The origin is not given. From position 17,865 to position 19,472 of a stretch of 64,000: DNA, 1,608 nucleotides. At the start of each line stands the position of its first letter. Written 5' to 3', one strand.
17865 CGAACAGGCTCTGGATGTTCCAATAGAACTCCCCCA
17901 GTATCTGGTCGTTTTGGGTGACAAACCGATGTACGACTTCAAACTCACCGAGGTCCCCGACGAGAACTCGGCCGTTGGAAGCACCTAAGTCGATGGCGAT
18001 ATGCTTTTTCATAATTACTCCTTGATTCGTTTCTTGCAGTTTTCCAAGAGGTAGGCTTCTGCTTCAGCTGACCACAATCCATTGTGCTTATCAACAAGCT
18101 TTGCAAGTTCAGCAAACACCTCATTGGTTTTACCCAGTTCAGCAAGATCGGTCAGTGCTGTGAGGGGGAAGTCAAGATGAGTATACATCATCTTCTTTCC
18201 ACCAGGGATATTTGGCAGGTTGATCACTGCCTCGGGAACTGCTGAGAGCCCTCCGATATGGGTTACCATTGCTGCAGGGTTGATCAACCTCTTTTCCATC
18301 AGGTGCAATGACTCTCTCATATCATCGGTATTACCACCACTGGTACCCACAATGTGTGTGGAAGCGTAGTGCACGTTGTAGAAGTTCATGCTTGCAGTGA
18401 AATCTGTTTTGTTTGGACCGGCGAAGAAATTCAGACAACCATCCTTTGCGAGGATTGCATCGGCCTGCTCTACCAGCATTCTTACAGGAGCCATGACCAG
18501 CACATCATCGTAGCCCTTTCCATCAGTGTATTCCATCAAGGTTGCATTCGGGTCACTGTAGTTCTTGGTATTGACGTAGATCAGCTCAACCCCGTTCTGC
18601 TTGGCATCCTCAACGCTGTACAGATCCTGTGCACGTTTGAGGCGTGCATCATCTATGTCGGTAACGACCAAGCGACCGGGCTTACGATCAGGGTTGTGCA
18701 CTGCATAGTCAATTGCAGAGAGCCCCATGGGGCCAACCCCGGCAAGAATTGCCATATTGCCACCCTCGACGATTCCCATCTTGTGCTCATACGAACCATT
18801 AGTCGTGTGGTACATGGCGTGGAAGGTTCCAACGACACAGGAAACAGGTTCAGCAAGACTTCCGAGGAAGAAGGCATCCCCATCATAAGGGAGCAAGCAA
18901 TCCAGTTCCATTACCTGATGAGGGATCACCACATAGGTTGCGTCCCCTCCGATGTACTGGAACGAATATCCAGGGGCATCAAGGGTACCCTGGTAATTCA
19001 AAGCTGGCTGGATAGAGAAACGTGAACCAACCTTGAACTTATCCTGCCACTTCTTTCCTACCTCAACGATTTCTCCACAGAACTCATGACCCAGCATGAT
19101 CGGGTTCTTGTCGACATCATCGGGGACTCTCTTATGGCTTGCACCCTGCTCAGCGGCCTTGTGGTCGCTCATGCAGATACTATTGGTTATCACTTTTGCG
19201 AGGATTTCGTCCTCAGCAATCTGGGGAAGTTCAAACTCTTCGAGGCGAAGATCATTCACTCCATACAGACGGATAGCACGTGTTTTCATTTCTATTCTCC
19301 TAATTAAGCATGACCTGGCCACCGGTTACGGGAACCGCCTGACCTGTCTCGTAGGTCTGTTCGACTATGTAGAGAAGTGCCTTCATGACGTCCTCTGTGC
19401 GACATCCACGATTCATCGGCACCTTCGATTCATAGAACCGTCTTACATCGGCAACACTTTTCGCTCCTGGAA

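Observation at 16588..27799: Rhamnulokinase is co-operonic with a SorE-like reductase, an SrlD-like SDR, a PHP protein and a full acetoin/2-oxoacid-dehydrogenase-type complex: a candidate non-aldolase route for 6-deoxyhexulose phosphate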

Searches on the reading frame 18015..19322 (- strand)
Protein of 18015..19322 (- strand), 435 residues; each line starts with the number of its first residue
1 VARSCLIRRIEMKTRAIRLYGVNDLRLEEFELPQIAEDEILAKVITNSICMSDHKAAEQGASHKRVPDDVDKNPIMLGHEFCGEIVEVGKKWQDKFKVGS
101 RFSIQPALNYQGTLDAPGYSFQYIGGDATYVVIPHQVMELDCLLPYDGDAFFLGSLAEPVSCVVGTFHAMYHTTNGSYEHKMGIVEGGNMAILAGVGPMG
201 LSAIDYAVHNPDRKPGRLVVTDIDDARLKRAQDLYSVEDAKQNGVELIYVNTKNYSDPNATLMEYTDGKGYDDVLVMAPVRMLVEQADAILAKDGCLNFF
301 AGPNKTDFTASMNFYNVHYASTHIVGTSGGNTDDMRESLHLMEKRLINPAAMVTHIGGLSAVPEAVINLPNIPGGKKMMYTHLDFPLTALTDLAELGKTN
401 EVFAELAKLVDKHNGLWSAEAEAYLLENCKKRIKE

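Call 3: search_protein_families(library=pfam, proteins=[window:18015-19322:-])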
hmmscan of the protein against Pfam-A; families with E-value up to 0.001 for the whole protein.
window:18015-19322:- (435 aa): 2 families
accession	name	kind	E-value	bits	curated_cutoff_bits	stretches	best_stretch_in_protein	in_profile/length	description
PF00107.32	ADH_zinc_N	-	1.1e-11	45.2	31.8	1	217-343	16-128/129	Zinc-binding dehydrogenase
PF08240.17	ADH_N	-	4.8e-11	43.3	23.5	1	37-136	2-97/104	Alcohol dehydrogenase GroES-like domain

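Call 4: search_protein_families(library=ncbifam, proteins=[window:18015-19322:-])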
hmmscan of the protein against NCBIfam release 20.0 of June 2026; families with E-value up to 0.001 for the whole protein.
window:18015-19322:- (435 aa): 17 families
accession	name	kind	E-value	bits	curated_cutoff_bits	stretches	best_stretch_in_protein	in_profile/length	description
NF041097.1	keto_inos_dh_IolM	equivalog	4.5e-24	84.8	450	1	16-377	31-385/389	scyllo-inosose 3-dehydrogenase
TIGR00692.1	tdh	equivalog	1.3e-14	54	458.35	2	25-104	11-85/340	L-threonine 3-dehydrogenase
NF003808.0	PRK05396.1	equivalog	4.9e-13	48.7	380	1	25-103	13-86/341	L-threonine 3-dehydrogenase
TIGR03989.1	Rxyl_3153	subfamily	2.7e-10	40.1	440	1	14-93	2-75/370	NDMA-dependent alcohol dehydrogenase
NF010344.0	PRK13771.1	subfamily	2.2e-08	33.5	349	1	23-101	11-81/334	putative alcohol dehydrogenase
NF006940.0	PRK09422.1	equivalog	9.3e-08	31.4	344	0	181-356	155-312/338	alcohol dehydrogenase AdhP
TIGR02819.1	fdhA_non_GSH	equivalog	1.6e-07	30.3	636.95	0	34-100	33-90/397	formaldehyde dehydrogenase, glutathione-independent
NF007489.0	PRK10083.1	equivalog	6.6e-07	28.6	376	1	22-108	9-87/339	Zn-dependent oxidoreductase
TIGR03366.1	HpnZ_proposed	hypoth_equivalog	7.6e-07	28.6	328.1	0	33-98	1-63/315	putative phosphonate catabolism associated alcohol dehydrogenase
TIGR01202.1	bchC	equivalog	4.7e-06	25.9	291.25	1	13-195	1-176/308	chlorophyll synthesis pathway protein BchC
NF007642.0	PRK10309.1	equivalog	7.8e-06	25.3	550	1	23-195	10-177/347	galactitol-1-phosphate 5-dehydrogenase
NF007375.0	PRK09880.1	equivalog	1.3e-05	24.2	469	1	13-107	4-90/344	L-idonate 5-dehydrogenase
TIGR02822.1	adh_fam_2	subfamily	1.8e-05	24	283.5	1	24-105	14-87/329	zinc-binding alcohol dehydrogenase family protein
NF041172.1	AcrlCoa_red_Thmprot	equivalog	2.9e-05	23.2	500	1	24-101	12-81/334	acryloyl-CoA reductase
TIGR03451.1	mycoS_dep_FDH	equivalog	7.6e-05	21.7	512.9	0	26-93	15-74/358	S-(hydroxymethyl)mycothiol dehydrogenase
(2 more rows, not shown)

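Call 25: search_solved_structures(query=window:18015-19289:-, max_evalue=0.00001)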
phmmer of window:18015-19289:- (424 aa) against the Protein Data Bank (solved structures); distinct sequences matched with E-value up to 0.00001: 13.
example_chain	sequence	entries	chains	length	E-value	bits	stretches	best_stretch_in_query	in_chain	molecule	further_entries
1e3j_A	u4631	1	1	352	6.6e-12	48.5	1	8-193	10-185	NADP(H)-DEPENDENT KETOSE REDUCTASE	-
3qe3_A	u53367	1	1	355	1.1e-11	47.7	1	6-223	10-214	Sorbitol dehydrogenase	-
7y9p_A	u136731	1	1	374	2.3e-11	46.7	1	8-226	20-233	Xylitol dehydrogenase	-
1pl6_A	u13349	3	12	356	1.7e-09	40.5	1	6-223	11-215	Sorbitol dehydrogenase | human sorbitol dehydrogenase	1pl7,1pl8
2eer_A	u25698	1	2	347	2.7e-09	39.9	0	4-124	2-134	NAD-dependent alcohol dehydrogenase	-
3i4c_A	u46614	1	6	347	2.8e-09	39.8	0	4-124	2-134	NAD-dependent alcohol dehydrogenase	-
1jvb_A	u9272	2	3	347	3.7e-09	39.4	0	4-95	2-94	NAD(H)-DEPENDENT ALCOHOL DEHYDROGENASE | NAD-dependent alcohol dehydrogenase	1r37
1nto_A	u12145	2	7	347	4.6e-09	39.1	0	4-95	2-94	NAD-dependent alcohol dehydrogenase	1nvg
3ip1_A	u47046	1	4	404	3.2e-08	36.3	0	11-93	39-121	Alcohol dehydrogenase, zinc-containing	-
6ie0_A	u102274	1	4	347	4.9e-08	35.7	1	4-193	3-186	(R,R)-butanediol dehydrogenase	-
5vm2_A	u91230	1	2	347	2.4e-07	33.5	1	13-97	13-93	Alcohol dehydrogenase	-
3meq_A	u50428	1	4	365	3.6e-07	32.9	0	175-331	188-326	Alcohol dehydrogenase, zinc-containing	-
5kia_A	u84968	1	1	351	4.1e-06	29.4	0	14-92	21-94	L-threonine 3-dehydrogenase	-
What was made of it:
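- Its nearest solved structures are ketose reductase and sorbitol or xylitol dehydrogenases (call 25).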

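Call 47: search_dna_similar(query=window:18015-19289:-, collection=plasmids, mode=protein, max_rows=25, max_evalue=1e-10)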
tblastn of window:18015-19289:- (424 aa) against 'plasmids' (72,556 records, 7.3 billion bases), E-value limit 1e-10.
Records with a match: 60; places in all: 65; records where one place covers at least 80% of the query: 36.
Best place of each record, by identity: <60% 60.
By first word of the organism name: Enterococcus 16; Lactiplantibacillus 7; Escherichia 5; Listeria 3; Peribacillus 2; Sinorhizobium 2; Rubrobacter 2; Limosilactobacillus 2; Bacillus 2; Klebsiella 1; and 18 more.
By predicted mobility (MOB-suite, as given by PLSDB): non-mobilizable 32; conjugative 15; mobilizable 13.
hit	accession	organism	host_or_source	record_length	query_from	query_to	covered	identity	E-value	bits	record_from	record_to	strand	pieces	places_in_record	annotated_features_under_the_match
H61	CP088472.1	Escherichia coli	Homo sapiens,blood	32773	1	424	100%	54.0%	4e-149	475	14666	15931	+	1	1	zinc-binding dehydrogenase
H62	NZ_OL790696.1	Escherichia coli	-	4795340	1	424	100%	53.1%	1e-146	468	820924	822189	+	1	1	none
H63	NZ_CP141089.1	Escherichia coli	Homo sapiens,Infected Human Urine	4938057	1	424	100%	53.1%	4e-146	466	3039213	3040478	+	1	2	none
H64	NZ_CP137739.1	Escherichia coli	mixed culture,pig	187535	1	424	100%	53.1%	1e-145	465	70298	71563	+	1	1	yggP: zinc-binding dehydrogenase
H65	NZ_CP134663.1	Escherichia coli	Larus michahellis,bacteria,cloaca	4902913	1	424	100%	52.8%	7e-146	466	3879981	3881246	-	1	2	none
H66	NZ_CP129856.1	Klebsiella pneumoniae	Homo sapiens,whole organism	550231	3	419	98%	51.8%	9e-133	428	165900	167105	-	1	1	sorE: L-sorbose 1-phosphate reductase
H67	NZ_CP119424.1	Photobacterium sp. DA100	-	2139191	1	416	98%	51.4%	3e-136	437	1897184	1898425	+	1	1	none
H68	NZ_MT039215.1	Serratia proteamaculans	-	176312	1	415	98%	51.3%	5e-133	428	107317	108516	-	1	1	sorE: L-sorbose 1-phosphate reductase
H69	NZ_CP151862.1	Citrobacter freundii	-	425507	3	420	99%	50.7%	7e-134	431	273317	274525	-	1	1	sorE: L-sorbose 1-phosphate reductase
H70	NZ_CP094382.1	Lactiplantibacillus plantarum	Food sample,Motal cheese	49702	1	417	98%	46.0%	1e-121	396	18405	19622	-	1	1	zinc-binding dehydrogenase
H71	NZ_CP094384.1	Lactiplantibacillus plantarum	Food sample,Motal cheese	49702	1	417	98%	46.0%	1e-121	396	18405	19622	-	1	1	zinc-binding dehydrogenase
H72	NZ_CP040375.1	Lactiplantibacillus plantarum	cell culture,Angelica gigas Nakai root ...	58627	1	417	98%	46.0%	1e-121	396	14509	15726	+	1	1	zinc-binding dehydrogenase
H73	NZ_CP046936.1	Lactiplantibacillus plantarum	Chaeturichthys stigmatias,whole organism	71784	1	417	98%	46.0%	1e-121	396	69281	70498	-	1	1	zinc-binding dehydrogenase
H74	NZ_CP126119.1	Lactiplantibacillus plantarum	fish,cell culture,gut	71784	1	417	98%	46.0%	1e-121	396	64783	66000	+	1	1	zinc-binding dehydrogenase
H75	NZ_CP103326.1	Lactiplantibacillus plantarum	cell culture,pearl gentian grouper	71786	1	417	98%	46.0%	1e-121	396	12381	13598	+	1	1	zinc-binding dehydrogenase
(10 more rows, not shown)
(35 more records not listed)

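Call 49: get_annotated_region(hit=H66, flank=7000)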
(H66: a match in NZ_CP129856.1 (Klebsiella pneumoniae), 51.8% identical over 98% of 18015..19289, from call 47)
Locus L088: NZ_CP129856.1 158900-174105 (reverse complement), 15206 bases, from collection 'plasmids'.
description: Klebsiella pneumoniae strain 2020S07-151 plasmid p2020S07-151-550k
organism: Klebsiella pneumoniae (NCBI taxid 573)
taxonomy: Bacteria; Pseudomonadota; Gammaproteobacteria; Enterobacterales; Enterobacteriaceae; Klebsiella; Klebsiella pneumoniae
host: -; source: Homo sapiens,whole organism; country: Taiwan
typing (MOB-suite, as given by PLSDB): non-mobilizable
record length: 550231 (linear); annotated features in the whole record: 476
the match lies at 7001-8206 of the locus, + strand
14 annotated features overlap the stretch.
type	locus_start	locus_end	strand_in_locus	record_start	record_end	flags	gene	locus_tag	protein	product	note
CDS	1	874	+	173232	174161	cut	panS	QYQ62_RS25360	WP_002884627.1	ketopantoate/pantoate/pantothenate transporter PanS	-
CDS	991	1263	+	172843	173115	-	-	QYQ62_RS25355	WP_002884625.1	DUF3811 domain-containing protein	-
CDS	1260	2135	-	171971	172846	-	rluF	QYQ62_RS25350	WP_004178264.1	23S rRNA pseudouridine(2604) synthase RluF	GO:0001522 - pseudouridine synthesis [Evidence IEA]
CDS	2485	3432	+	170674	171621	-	-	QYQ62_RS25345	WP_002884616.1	sugar-binding transcriptional regulator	-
CDS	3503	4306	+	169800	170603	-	-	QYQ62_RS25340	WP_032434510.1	SDR family oxidoreductase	-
CDS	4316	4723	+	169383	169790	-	-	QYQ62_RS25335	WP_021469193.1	mannose/fructose/sorbose PTS transporter subunit IIA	GO:0008643 - carbohydrate transport [Evidence IEA]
CDS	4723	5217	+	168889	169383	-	-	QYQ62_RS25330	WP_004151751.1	mannose/fructose/sorbose PTS transporter subunit IIB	GO:0009401 - phosphoenolpyruvate-dependent sugar phosphotransferase system [Evidence IEA]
CDS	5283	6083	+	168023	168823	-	-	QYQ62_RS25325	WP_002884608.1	PTS mannose/fructose/sorbose transporter subunit IIC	GO:0034219 - carbohydrate transmembrane transport [Evidence IEA]; GO:0009401 - phosphoenolpyruvate-dependent sugar ...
CDS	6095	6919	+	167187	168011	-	-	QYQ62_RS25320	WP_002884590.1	PTS system mannose/fructose/sorbose family transporter subunit IID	GO:0008643 - carbohydrate transport [Evidence IEA]; GO:0009401 - phosphoenolpyruvate-dependent sugar phosphotransferase ...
CDS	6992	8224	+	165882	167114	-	sorE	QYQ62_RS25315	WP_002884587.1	L-sorbose 1-phosphate reductase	-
CDS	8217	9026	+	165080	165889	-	-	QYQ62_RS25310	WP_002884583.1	shikimate 5-dehydrogenase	-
CDS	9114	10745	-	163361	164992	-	-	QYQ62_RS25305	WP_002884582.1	Na/Pi cotransporter family protein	GO:0044341 - sodium-dependent phosphate transport [Evidence IEA]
CDS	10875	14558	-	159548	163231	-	metH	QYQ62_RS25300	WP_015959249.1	methionine synthase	GO:0009086 - methionine biosynthetic process [Evidence IEA]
CDS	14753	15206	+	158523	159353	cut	iclR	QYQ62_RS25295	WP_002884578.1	glyoxylate bypass operon transcriptional repressor IclR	GO:0006355 - regulation of DNA-templated transcription [Evidence IEA]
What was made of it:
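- On SorE (L-sorbose-1-phosphate reductase) family: 51-54% identity over 98-100% of length (calls 47, 49).
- Closest known: L-sorbose pathway enzymes SorE. Same: MDR is 51-54% identical to SorE (calls 47, 49).
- The Klebsiella hit lies in a sor operon (SorC regulator, SDR, sorbose PTS, sorE) (calls 47, 49).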
